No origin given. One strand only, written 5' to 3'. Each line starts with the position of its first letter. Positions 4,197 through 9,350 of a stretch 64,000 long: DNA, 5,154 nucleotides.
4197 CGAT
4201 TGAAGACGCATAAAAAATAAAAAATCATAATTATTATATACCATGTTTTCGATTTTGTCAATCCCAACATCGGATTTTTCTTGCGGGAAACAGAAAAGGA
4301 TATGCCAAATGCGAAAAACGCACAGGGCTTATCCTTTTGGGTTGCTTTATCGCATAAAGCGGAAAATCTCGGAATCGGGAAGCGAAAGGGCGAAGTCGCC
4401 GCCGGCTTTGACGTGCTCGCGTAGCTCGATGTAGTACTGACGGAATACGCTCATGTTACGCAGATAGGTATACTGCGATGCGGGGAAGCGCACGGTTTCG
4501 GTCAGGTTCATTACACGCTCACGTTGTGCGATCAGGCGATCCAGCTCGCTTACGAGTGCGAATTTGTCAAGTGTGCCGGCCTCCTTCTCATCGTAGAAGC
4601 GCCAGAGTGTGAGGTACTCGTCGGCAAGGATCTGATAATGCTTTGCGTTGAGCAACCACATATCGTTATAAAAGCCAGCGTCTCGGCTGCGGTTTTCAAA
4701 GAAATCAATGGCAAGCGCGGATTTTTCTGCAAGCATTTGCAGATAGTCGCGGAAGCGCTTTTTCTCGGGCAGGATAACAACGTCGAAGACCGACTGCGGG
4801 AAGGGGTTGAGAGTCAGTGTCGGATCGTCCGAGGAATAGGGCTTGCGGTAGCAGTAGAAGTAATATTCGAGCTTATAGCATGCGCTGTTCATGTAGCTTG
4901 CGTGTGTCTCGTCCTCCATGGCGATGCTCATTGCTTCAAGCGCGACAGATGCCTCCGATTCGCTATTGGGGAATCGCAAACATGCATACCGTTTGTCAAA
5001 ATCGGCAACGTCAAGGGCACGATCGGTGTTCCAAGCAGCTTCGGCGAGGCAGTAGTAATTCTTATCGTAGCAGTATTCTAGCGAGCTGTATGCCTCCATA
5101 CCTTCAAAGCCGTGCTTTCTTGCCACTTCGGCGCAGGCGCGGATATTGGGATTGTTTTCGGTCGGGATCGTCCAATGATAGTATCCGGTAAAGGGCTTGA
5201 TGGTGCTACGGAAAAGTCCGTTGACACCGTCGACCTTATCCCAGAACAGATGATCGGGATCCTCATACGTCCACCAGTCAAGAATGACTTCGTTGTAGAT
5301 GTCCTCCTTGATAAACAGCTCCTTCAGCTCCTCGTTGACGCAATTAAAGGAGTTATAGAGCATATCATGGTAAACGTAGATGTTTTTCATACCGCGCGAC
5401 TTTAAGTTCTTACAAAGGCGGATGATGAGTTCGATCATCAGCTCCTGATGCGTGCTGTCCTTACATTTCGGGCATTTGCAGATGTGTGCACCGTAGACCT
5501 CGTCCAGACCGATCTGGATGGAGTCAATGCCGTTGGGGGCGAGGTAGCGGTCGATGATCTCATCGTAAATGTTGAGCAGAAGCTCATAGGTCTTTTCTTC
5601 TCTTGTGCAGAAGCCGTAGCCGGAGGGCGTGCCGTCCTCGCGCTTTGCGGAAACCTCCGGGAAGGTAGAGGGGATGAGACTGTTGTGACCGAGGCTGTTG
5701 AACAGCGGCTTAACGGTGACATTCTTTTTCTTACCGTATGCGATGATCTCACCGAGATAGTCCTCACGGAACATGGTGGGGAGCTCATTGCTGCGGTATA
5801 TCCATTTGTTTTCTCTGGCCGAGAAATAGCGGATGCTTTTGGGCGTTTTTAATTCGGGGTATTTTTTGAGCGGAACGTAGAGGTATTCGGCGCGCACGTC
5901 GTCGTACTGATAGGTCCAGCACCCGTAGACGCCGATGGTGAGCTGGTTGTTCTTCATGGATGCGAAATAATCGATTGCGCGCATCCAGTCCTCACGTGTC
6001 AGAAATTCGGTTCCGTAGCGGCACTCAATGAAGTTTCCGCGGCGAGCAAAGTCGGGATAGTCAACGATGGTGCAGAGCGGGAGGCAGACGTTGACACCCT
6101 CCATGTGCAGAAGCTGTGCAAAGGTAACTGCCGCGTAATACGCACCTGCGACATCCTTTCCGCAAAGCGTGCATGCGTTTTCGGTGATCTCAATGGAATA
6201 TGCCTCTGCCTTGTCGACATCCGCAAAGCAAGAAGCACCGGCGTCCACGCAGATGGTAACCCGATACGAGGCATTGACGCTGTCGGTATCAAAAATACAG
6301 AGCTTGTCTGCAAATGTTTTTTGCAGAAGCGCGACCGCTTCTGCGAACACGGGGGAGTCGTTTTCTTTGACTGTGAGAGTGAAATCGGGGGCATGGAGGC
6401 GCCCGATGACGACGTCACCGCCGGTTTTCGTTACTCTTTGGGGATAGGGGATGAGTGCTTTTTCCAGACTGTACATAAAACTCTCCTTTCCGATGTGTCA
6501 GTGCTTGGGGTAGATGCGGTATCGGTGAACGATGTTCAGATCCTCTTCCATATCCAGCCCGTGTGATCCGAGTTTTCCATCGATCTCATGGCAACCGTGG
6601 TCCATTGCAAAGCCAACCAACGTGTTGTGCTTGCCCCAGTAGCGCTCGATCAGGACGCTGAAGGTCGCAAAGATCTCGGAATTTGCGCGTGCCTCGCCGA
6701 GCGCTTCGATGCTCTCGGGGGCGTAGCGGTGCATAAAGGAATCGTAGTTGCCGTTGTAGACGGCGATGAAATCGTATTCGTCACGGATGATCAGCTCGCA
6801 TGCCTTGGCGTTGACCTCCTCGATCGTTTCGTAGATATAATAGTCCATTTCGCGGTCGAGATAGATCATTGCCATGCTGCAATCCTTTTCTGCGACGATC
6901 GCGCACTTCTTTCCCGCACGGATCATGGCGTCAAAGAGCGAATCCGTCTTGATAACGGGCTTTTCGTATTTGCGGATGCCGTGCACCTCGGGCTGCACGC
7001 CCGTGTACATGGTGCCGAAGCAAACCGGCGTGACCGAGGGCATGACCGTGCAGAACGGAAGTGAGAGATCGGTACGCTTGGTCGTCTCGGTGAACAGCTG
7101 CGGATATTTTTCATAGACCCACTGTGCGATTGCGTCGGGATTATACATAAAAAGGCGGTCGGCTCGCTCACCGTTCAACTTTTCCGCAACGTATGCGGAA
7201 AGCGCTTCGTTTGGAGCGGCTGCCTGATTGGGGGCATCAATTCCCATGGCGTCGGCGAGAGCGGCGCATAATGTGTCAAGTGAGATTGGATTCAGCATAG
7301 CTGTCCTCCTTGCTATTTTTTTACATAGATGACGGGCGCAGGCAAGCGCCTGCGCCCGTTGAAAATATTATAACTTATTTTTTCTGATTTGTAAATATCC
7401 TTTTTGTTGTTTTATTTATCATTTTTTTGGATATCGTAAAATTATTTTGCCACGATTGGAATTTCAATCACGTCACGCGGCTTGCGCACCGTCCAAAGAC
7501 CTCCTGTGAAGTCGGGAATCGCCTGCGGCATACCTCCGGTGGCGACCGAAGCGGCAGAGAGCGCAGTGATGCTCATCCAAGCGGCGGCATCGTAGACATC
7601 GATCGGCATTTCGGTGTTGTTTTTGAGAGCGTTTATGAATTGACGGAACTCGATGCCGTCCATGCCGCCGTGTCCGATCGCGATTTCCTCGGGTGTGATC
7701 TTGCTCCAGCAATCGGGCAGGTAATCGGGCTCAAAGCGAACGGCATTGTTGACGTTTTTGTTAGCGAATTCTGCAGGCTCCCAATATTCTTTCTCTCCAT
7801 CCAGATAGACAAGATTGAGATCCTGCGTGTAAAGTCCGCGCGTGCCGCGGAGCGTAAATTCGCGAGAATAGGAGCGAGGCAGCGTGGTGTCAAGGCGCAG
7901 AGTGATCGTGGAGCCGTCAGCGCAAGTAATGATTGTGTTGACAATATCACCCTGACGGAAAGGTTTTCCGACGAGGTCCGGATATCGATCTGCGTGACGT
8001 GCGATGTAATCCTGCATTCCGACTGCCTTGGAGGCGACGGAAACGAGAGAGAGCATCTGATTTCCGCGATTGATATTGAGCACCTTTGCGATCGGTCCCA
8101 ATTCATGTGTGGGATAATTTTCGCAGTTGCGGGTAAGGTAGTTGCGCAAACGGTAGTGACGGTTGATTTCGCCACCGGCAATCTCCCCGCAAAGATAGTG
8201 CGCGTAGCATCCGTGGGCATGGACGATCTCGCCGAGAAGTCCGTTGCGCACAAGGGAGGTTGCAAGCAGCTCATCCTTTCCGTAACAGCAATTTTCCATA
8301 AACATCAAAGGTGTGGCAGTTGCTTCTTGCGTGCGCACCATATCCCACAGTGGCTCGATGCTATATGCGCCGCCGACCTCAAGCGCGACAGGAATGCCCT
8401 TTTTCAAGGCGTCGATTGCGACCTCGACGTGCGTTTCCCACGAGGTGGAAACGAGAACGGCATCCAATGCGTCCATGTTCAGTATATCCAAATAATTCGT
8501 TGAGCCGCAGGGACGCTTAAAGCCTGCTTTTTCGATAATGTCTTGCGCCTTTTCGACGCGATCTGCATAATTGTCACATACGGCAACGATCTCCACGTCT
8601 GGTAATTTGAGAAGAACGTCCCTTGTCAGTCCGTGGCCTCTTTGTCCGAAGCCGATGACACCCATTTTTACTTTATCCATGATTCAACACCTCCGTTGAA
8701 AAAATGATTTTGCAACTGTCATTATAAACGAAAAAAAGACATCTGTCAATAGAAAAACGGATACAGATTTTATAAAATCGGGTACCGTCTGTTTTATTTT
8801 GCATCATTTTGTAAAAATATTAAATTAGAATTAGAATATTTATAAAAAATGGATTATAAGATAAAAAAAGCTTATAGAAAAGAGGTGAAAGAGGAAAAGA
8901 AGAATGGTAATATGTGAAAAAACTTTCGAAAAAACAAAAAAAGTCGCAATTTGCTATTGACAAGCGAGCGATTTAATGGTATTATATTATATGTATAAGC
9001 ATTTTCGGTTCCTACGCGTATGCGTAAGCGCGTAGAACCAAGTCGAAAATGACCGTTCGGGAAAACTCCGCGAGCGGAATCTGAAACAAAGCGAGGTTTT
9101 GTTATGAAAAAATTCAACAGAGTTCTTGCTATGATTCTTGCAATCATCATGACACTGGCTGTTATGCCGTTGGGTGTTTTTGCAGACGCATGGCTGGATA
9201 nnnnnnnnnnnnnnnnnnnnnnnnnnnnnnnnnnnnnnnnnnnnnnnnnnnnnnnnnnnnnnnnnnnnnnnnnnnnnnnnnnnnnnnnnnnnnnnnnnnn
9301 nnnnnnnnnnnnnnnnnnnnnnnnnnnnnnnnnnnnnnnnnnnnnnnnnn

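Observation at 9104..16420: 2438-aa hyper-acidic secreted protein with an unrecognisable ~1000-aa N-terminal region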

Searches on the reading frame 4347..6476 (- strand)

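Call 10: search_protein_families(library=pfam, proteins=[window:4347-6476:-], max_evalue=0.001)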
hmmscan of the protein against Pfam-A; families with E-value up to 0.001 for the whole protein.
window:4347-6476:- (709 aa): 2 families
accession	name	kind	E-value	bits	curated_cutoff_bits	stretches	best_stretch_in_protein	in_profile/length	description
PF00728.28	Glyco_hydro_20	-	2.1e-11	44.2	22.3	1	157-364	13-215/348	Glycosyl hydrolase family 20, catalytic domain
PF02838.20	Glyco_hydro_20b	-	4.6e-11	44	26.1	1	7-140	3-124/124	Glycosyl hydrolase family 20, domain 2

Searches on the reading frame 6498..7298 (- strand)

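Call 10: search_protein_families(library=pfam, proteins=[window:6498-7298:-], max_evalue=0.001)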
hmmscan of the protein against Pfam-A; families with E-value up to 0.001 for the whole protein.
window:6498-7298:- (266 aa): 1 family
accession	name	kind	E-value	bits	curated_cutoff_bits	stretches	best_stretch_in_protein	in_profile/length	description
PF01663.27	Phosphodiest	-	9.2e-08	32.5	23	1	84-249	38-231/342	Type I phosphodiesterase / nucleotide pyrophosphatase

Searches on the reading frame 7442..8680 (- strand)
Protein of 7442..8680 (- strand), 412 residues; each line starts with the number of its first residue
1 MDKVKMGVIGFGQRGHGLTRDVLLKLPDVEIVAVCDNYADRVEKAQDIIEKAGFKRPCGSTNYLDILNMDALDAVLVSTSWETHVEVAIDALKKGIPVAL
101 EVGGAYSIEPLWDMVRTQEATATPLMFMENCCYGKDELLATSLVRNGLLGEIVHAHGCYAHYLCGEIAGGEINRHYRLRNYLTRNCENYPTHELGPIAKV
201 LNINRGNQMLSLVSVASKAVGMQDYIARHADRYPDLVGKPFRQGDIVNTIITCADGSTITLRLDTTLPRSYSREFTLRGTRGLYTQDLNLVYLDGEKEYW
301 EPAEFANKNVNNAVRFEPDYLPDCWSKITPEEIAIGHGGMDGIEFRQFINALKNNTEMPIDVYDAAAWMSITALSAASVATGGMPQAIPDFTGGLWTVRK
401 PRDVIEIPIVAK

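Call 10: search_protein_families(library=pfam, proteins=[window:7442-8680:-], max_evalue=0.001)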
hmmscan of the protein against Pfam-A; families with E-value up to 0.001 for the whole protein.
window:7442-8680:- (412 aa): 2 families
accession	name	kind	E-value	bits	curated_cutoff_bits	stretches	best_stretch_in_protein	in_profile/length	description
PF21252.2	Glyco_hydro_109_C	-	1.6e-49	168.2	27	1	140-301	3-185/187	Glycosyl hydrolase 109, C-terminal domain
PF01408.29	GFO_IDH_MocA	-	1.2e-09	39.4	24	1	5-101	2-92/120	Oxidoreductase family, NAD-binding Rossmann fold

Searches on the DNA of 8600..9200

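Call 58: search_rna_families(source=window, start=8600, end=9200, threshold=evalue, max_evalue=1)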
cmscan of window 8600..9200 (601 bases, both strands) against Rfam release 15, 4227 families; matches with E-value up to 1: 0.
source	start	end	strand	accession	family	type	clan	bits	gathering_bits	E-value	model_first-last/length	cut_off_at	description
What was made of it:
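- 8992..9103 (+): 5' leader of about 112 nt. Hairpin 1 is 9007-9039. Hairpin 2 is 9053-9077 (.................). A conserved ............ linker follows. A hairpin at 9085-9103 holds the Shine-Dalgarno GAGG (9093-9096) in its loop, 7 nt before the ATG. Rfam has no match (call 58).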
